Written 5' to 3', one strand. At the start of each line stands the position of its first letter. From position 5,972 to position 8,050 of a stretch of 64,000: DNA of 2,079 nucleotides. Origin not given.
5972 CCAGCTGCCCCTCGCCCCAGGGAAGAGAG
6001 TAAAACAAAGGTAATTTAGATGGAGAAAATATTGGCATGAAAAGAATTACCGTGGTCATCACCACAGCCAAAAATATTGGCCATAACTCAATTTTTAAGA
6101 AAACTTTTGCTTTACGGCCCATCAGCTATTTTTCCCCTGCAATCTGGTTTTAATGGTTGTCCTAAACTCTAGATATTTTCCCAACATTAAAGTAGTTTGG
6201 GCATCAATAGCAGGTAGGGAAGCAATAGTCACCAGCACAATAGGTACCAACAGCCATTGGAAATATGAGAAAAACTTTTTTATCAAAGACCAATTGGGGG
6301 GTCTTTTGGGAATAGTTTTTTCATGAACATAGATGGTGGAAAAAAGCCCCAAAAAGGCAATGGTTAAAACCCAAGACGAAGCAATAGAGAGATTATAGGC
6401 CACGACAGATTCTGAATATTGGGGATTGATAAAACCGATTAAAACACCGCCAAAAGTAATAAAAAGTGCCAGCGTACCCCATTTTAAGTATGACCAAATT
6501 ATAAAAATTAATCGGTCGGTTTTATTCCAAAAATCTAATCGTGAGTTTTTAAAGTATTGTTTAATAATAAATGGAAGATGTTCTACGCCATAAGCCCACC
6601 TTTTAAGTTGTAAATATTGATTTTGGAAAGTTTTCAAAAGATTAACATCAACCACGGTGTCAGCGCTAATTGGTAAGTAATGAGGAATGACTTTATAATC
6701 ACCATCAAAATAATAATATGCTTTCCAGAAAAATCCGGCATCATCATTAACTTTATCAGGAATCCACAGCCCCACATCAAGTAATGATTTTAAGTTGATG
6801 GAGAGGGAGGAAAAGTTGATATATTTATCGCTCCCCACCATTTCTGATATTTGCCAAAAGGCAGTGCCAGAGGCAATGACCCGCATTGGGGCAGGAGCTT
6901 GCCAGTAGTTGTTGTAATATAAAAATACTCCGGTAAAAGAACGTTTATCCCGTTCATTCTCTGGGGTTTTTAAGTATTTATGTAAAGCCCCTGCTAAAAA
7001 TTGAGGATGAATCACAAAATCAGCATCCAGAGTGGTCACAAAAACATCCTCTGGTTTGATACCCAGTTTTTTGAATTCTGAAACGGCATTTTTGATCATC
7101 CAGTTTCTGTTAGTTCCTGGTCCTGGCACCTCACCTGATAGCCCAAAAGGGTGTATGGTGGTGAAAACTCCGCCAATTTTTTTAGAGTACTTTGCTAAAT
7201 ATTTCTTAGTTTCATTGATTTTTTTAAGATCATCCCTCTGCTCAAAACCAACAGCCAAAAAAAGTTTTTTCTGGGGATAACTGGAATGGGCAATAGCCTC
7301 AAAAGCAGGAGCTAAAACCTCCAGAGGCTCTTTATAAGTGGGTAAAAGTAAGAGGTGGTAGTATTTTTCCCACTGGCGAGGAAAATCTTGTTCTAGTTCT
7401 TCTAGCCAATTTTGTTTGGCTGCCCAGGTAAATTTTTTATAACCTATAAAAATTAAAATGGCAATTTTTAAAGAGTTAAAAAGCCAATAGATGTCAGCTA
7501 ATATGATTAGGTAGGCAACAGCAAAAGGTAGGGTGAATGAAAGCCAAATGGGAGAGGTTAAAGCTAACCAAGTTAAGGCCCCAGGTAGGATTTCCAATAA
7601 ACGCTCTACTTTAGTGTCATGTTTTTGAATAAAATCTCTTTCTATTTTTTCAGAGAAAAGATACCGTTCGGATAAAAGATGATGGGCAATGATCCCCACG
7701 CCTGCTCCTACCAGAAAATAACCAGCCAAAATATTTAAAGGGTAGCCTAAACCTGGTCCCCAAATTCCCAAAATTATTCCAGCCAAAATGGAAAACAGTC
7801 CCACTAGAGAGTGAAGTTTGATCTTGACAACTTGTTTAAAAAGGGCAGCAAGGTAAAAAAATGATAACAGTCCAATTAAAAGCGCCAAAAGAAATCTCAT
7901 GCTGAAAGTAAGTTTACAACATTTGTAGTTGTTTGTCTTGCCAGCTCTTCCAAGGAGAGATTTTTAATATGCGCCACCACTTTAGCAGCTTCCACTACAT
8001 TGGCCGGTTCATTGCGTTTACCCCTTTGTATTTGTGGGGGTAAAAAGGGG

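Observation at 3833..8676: Five-gene overlapping operon for a polyprenyl-phosphate-linked glycan: TatD, a QxxRW processive GT2 synthase, a small membrane protein, a WecA/MraY-like transferase and a DPPR-synthase-like UbiA enzyme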

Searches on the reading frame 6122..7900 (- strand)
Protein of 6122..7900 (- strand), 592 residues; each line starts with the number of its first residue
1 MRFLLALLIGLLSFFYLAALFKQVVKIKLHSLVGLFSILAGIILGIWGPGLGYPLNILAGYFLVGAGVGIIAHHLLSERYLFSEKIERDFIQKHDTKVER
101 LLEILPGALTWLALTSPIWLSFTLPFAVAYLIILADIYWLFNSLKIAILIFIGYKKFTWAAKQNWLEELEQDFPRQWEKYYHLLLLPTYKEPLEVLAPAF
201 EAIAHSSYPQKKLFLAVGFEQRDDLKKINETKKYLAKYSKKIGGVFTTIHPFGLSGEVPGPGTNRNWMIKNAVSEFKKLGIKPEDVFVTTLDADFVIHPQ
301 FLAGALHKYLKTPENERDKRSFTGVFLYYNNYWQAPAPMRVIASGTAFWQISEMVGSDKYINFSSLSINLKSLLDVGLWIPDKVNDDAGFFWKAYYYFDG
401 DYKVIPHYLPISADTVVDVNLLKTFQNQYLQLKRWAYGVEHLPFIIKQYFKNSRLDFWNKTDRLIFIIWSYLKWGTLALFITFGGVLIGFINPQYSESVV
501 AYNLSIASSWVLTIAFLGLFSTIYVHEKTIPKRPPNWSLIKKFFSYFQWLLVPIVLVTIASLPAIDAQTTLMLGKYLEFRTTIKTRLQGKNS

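Call 3: search_protein_families(library=pfam, proteins=[window:6122-7900:-], max_evalue=0.01)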
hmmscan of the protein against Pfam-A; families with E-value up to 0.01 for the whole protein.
window:6122-7900:- (592 aa): 1 family
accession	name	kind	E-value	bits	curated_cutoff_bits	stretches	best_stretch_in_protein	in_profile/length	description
PF00535.33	Glycos_transf_2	-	0.0062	16.9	23.3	0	186-311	4-105/168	Glycosyl transferase family 2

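Call 4: search_protein_families(library=ncbifam, proteins=[window:6122-7900:-], max_evalue=0.01)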
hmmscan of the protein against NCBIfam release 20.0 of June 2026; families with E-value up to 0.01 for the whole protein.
window:6122-7900:- (592 aa): 0 families

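Call 6: search_solved_structures(query=window:6122-7900:-, max_evalue=10, show_alignments=2)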
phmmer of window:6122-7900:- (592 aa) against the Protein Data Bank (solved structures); distinct sequences matched with E-value up to 10: 0.
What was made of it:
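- Tried and rejected: A sequence search of the GT2 against the PDB found nothing (call 6).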

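Call 8: find_homologous_proteins(query=window:6122-7900:-, max_evalue=0.001)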
Query window:6122-7900:- (592 aa): 558 proteins with E <= 0.001 among 8000 candidates; the best 120 are listed.
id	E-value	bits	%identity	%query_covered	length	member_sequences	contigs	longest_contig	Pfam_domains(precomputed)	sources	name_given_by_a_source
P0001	0.0e+0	1346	100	100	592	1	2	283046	-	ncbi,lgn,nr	ncbi:glycosyltransferase family 2 protein [Candidatus Daviesbacteria bacterium]|nr:glycosyltransfera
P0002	0.0e+0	1118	82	99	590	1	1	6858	-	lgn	-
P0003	0.0e+0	1106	81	96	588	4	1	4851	-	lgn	-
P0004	0.0e+0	1017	74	99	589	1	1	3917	-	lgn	-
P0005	1.9e-297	1006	73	99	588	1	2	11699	-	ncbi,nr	ncbi:hypothetical protein HYS92_02845 [Candidatus Daviesbacteria bacterium]|nr:hypothetical protein 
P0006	3.3e-297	1005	72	99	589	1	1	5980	-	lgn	-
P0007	7.6e-296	1001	71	99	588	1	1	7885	-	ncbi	-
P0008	5.6e-295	998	71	99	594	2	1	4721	-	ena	-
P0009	8.7e-293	991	71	99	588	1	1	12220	-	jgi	-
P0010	9.6e-291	984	70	100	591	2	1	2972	-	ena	-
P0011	1.0e-289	981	70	99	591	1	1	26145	-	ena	-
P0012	5.7e-289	978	70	96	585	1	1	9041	-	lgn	-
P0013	9.1e-288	974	70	99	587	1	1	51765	PF13632.13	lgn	-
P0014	1.1e-285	967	70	99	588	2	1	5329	-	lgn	-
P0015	1.7e-285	967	71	99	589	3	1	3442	-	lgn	-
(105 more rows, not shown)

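Call 12: find_encoding_contigs(protein=P0001, flank=10000, max_places=3)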
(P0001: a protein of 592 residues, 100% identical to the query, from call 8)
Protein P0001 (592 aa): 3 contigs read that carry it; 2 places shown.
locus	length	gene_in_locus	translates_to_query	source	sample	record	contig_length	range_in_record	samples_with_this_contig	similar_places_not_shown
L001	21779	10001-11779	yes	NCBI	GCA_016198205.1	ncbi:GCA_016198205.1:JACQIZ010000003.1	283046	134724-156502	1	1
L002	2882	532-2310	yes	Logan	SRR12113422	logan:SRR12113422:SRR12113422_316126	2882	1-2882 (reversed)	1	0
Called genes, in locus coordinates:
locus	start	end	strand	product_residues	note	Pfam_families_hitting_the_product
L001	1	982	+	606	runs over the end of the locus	PF00580:UvrD-helicase, PF13245:AAA_19, PF01443:Viral_helicase1 (faint), PF13361:UvrD_C, PF13538:UvrD_C_2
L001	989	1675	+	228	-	PF07501:G5, PF06725:3D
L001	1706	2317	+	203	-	PF09312:SurA_N (faint), PF13623:SurA_N_2 (weak), PF13624:SurA_N_3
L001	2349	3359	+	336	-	PF02388:FemAB, PF13480:Acetyltransf_6, PF02388:FemAB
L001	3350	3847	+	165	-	PF13847:Methyltransf_31 (weak)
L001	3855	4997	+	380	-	PF00149:Metallophos, PF12850:Metallophos_2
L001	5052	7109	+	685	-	PF02463:SMC_N (weak), PF13476:AAA_23, PF13558:SbcC_Walker_B (weak)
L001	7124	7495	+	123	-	-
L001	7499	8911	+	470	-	PF00133:tRNA-synt_1, PF09334:tRNA-synt_1g, PF00133:tRNA-synt_1, PF01406:tRNA-synt_1e (weak)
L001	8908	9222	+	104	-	-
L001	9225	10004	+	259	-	PF01026:TatD_DNase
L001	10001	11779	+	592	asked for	-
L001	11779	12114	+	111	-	-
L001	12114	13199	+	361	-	PF00953:Glycos_transf_4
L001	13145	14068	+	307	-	PF01040:UbiA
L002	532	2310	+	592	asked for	-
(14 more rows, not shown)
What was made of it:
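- The organism is Candidatus Daviesbacteria (calls 8, 12).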

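Call 23: search_protein_representatives(protein=window:6122-7900:-)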
Query: 592 residues. Proteins with E-value up to 0.001 (for the whole library): 1607; up to 1e-10: 861; up to 1e-30: 243. The best 150 are listed.
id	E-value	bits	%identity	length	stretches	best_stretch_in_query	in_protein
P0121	9.6e-263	889.9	66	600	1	1-586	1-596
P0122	2.5e-162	558.3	63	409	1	1-422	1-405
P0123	3.7e-150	518.1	71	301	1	291-590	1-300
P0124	1.3e-149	516.3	47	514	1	95-586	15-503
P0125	6.6e-105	368.6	59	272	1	1-270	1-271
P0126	7.8e-93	328.7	71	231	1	339-530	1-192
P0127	3.6e-90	319.9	35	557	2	169-587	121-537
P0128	2.3e-89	317.3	34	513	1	94-577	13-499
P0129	3.6e-89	316.6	34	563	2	175-586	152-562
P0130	2.0e-86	307.5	35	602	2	166-584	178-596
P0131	2.8e-86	307.1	34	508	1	99-587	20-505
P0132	5.9e-86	306.0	35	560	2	175-586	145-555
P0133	6.1e-85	302.7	34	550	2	175-586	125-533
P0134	3.8e-84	300.0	34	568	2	182-586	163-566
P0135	4.4e-84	299.8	35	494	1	91-584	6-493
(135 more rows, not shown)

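Call 26: search_protein_families(library=pfam, alignment_id=A1, max_evalue=0.01)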
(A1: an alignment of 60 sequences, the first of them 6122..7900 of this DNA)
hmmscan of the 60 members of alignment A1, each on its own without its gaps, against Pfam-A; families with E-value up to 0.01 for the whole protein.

A. member 1, window:6122-7900:- (592 aa): 1 family
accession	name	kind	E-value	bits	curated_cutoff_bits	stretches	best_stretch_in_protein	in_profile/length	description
PF00535.33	Glycos_transf_2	-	0.0062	16.9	23.3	0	186-311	4-105/168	Glycosyl transferase family 2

B. families by the number of members that match (of 60 scanned): 7 families
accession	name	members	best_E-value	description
PF13632.12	Glyco_trans_2_3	45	1.5e-11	Glycosyl transferase family group 2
PF13641.12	Glyco_tranf_2_3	10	4.3e-07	Glycosyltransferase like family 2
PF00535.33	Glycos_transf_2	9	0.00027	Glycosyl transferase family 2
PF03142.21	Chitin_synth_2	4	0.0004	Chitin synthase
PF09317.16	ACDH_C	1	0.0028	Acyl-CoA dehydrogenase, C-terminal, bacterial type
PF05805.17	L6_membrane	1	0.0049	L6 membrane protein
PF25794.1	SACS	1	0.0094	Sacsin domain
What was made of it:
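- On Processive membrane GT2 synthases (BcsA/CesA/HAS type): 45 of 60 relatives match PF13632 at E of 0.01 or better (call 26).
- Checked: The GT2 itself misses the Pfam GT2 threshold (16.9 against 23.3), but 45 of 60 relatives hit PF13632 (call 26).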

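Call 27: search_solved_structures(query=A1, max_evalue=1, show_alignments=2)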
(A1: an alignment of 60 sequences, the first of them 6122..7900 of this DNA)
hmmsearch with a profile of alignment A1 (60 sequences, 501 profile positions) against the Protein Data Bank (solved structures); distinct sequences matched with E-value up to 1: 10.
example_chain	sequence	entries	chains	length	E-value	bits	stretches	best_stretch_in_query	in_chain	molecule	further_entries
5ej1_A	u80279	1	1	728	0.0028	19.5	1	99-229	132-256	Putative cellulose synthase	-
4hg6_A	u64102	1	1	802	0.0036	19.2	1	99-229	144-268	Cellulose Synthase Subunit A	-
4p00_A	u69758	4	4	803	0.0037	19.1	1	99-229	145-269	Cellulose Synthase A subunit | Cellulose Synthase subunit A | Putative cellulose synthase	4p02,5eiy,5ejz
7lby_A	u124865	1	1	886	0.0071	18.2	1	99-381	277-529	Cellulose synthase catalytic subunit [UDP-forming]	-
9b8v_E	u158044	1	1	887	0.0091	17.8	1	99-381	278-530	Cellulose synthase catalytic subunit [UDP-forming]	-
9fmv_A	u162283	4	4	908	0.0098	17.7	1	99-381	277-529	Cellulose synthase catalytic subunit [UDP-forming]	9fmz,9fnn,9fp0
6yv7_A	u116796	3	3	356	0.043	15.6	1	78-132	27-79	Glycosyl transferase, family 2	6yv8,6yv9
6yv7_B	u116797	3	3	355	0.044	15.6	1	79-132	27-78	Glycosyl transferase, family 2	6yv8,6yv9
7stl_A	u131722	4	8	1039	0.31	12.8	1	330-473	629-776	Chitin synthase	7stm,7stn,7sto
7nhn_d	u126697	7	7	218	0.56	11.9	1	154-213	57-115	30S ribosomal protein S3 | Small ribosomal subunit protein uS3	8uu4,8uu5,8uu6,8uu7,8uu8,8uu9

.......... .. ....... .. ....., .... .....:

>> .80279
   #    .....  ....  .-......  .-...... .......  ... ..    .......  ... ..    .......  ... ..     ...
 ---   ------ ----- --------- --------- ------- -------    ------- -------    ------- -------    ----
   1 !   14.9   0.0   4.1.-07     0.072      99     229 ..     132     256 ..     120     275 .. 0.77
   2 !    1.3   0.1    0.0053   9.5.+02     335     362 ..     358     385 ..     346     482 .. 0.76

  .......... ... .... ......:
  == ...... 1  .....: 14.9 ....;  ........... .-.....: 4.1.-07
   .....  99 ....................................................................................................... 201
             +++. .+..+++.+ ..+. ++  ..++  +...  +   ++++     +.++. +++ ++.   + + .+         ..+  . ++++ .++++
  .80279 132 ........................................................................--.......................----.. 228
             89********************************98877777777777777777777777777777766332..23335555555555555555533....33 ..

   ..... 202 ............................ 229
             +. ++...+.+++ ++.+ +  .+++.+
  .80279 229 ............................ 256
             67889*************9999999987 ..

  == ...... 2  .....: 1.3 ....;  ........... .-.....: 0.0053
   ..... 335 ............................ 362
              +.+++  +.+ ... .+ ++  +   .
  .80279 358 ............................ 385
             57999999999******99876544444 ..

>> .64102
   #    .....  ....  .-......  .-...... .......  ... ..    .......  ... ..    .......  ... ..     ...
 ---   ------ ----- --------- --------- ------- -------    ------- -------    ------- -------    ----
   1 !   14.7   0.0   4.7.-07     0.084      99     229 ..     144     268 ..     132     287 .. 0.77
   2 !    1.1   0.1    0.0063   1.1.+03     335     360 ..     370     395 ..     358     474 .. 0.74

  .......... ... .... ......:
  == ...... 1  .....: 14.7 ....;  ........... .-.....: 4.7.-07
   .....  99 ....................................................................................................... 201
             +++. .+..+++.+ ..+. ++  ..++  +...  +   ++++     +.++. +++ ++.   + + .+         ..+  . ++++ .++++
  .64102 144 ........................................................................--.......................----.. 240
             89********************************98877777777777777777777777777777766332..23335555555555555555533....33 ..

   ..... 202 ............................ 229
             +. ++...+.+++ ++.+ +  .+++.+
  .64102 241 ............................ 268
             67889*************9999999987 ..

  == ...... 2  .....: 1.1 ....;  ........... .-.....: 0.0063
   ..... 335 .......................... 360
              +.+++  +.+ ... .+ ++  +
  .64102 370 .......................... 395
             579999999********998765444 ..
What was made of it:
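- Tried and rejected: The family profile gave only weak BcsA hits (E 0.003; call 27).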

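Call 30: find_related_loci(query=A2, collection=genome_contigs, flank=10000)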
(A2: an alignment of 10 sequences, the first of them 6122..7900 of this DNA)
Query A2 (592 aa) in genome_contigs; peptide patterns used: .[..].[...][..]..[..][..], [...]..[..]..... (x = any residue, [..] = any of these).
600 stretches matched a pattern (row limit reached: there are more); 589 encode a relative of the query (tblastn E <= 1e-3); the best 80 are kept; 80 distinct loci.
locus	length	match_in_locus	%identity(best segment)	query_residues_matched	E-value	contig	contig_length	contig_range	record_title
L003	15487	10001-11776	69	1-592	0e+0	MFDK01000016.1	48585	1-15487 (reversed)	MAG: Candidatus Daviesbacteria bacterium RIFCSPLOWO2_01_FULL_37_10 rifcsplowo2_01_scaffold_2573, whole genome shotgun se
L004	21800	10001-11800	66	1-587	0e+0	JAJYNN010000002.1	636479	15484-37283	MAG: bacterium isolate DBS2-4.bin71 NODE_6_length_636479_cov_3.29991, whole genome shotgun sequence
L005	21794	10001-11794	64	1-588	0e+0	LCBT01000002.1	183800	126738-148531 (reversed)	MAG: Candidatus Daviesbacteria bacterium GW2011_GWA1_41_61 UU73_C0002, whole genome shotgun sequence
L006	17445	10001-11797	64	1-592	0e+0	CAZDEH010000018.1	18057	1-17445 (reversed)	MAG TPA_asm: uncultured Gammaproteobacteria bacterium isolate SRP050083_co3_643 genome assembly, contig: NODE_2316_lengt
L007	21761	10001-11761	63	1-586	0e+0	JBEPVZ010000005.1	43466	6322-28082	MAG: Candidatus Daviesbacteria bacterium isolate 22E.vamb.044 NODE_722_length_43466_cov_6.718896, whole genome shotgun s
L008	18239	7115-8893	64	1-586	0e+0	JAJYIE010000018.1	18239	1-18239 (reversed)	MAG: bacterium isolate DBS2-1.bin109 NODE_5469_length_18239_cov_1.790029, whole genome shotgun sequence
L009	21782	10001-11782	53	1-586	0e+0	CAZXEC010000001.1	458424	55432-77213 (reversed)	MAG TPA_asm: uncultured Gammaproteobacteria bacterium isolate binchicken_co110_1207 genome assembly, contig: NODE_32_len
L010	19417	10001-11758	63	1-586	0e+0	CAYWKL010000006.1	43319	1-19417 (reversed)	MAG TPA_asm: uncultured Gammaproteobacteria bacterium isolate binchicken_co38_1283 genome assembly, contig: NODE_1872_le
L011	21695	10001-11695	51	22-586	0e+0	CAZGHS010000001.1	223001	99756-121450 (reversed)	MAG TPA_asm: uncultured Gammaproteobacteria bacterium isolate SRP286056_co1_760 genome assembly, contig: NODE_20_length_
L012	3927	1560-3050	50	98-586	4e-174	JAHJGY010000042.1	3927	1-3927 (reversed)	MAG: Patescibacteria group bacterium isolate Modern_marine_glass_biofilm.mb.91 Modern_marine_glas.mb.91_k141_583989, who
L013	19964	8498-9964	35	96-584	4e-101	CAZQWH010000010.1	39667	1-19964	MAG TPA_asm: uncultured Candidatus Saccharibacteria bacterium isolate SRP263527_co2_234 genome assembly, contig: NODE_74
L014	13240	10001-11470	35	82-576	3e-101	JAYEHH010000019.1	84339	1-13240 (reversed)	MAG: Patescibacteria group bacterium isolate MAG223 MAG223_19, whole genome shotgun sequence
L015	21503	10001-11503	35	92-586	2e-99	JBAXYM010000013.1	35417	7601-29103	MAG: Patescibacteria group bacterium isolate SO_2016_CLC_T1_18 scaffold00471_PH3_Jul14_2016, whole genome shotgun sequen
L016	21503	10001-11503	34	92-586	2e-98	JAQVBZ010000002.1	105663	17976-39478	MAG: Candidatus Paceibacterota bacterium isolate STD2_77 NODE_567_length_105663_cov_5.751450_Sandtown_D2, whole genome s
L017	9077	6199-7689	36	94-589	3e-98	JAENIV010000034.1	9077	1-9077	MAG: Candidatus Berkelbacteria bacterium isolate CoA_1_bin.50 scaffold_6666, whole genome shotgun sequence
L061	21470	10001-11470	34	90-584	1e-91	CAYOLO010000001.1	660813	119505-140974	MAG TPA_asm: uncultured Gammaproteobacteria bacterium isolate binchicken_co16_225 genome assembly, contig: NODE_2_length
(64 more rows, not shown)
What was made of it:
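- Synteny: at least 589 species genomes encode the GT2 (call 30).
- Tried and rejected: It was repeated with 10 sequences (call 30).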

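Call 33: predict_structure(alignment_id=A1)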
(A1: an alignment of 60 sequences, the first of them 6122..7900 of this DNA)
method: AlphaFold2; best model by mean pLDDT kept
length: 592 residues; sequences in the alignment: 60
mean_pLDDT: 90.2   pTM: 0.84
mean pLDDT of the five models: 90.2, 89.6, 89.4, 88.8, 88.0
residues with pLDDT >= 90: 454; 70-90: 79; 50-70: 42; < 50: 17
segments of 3 or more residues with pLDDT < 50: 79-92, 590-592
pLDDT, mean of each block of 10 residues (from residue 1): 62 63 65 84 79 75 79 62 42 70 96 95 95 93 94 97 98 98 98 96 98 98 96 95 97 93 98 98 98 98 98 98 97 96 95 90 95 97 94 96 97 95 95 96 95 93 95 94 91 95 91 87 94 95 94 90 97 93 76 39
secondary structure, 60 per line:
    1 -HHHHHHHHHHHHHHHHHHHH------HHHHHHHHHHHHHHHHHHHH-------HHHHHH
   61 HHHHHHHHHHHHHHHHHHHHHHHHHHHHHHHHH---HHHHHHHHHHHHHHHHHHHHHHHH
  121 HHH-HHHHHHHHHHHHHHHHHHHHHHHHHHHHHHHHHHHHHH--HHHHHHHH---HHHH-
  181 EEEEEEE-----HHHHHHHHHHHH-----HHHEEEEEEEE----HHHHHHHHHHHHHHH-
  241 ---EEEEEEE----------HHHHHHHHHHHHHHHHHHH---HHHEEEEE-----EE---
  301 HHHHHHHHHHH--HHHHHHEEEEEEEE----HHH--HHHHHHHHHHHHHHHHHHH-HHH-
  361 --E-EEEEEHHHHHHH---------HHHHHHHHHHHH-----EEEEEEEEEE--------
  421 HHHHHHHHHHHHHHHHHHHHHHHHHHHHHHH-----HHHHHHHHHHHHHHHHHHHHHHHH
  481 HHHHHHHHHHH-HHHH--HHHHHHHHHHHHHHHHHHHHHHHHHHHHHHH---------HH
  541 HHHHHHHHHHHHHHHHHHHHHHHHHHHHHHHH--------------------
elements in order: H2-21 H28-47 H55-93 H97-123 H125-162 H165-172 H176-179 E181-187 H193-204 E213-220 H225-239 E244-250 H261-279 E286-290 H301-311 H314-319 E320-327 H337-355 E365-369 H370-376 H386-397 E403-412 H421-451 H457-491 H493-496 H499-529 H539-572
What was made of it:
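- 6122..7900 (-): Membrane-embedded GT2 synthase-like glycosyltransferase, 592 aa. Layout: a Daviesbacteria-specific 3-TM N-terminal extension (residues 1-95), 2 TM helices, a GT-A domain, an interface helix with QLKRW, 2-3 C-terminal helices, and a terminal F579-R-T-T-I-K584 gating-loop-like motif. AF2 model pLDDT 90.2 (call 33).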
